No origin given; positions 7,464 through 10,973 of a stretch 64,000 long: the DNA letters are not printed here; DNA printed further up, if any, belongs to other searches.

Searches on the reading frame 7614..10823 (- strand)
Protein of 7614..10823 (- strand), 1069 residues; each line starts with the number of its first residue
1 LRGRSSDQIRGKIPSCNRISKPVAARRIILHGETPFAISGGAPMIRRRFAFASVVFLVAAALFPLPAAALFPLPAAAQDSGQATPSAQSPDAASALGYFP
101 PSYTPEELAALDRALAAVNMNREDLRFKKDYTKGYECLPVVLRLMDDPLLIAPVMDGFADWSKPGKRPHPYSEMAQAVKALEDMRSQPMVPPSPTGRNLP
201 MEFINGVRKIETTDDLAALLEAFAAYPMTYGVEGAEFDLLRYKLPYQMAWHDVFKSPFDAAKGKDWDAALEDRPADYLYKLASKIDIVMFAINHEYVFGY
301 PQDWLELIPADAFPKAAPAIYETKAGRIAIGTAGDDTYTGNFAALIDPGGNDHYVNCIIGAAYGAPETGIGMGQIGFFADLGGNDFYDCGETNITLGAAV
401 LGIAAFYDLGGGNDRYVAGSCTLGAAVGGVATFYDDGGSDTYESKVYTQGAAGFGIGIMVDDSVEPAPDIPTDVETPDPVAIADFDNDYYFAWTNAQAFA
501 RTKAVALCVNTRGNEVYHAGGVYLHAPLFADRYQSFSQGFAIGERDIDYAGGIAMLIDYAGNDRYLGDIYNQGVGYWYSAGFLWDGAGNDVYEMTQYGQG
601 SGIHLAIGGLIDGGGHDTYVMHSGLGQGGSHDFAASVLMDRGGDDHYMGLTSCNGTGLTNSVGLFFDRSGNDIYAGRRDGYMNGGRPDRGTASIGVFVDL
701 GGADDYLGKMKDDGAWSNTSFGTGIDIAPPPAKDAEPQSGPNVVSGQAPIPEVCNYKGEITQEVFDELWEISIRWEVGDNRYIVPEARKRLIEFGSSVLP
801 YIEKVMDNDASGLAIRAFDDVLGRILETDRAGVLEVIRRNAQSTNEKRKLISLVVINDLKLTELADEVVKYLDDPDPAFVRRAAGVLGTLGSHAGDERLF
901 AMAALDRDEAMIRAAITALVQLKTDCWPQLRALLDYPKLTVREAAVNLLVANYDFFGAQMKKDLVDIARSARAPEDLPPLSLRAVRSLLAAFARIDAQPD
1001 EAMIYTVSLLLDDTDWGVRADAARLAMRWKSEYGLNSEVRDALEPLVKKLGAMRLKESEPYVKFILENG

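Call 54: search_protein_families(library=pfam, proteins=[window:7614-10823:-], max_evalue=0.001)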
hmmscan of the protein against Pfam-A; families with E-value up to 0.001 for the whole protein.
window:7614-10823:- (1069 aa): 1 family
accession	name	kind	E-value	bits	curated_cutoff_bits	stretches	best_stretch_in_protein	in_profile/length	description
PF13646.12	HEAT_2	-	1.8e-07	31.7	27.7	1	856-919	24-87/88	HEAT repeats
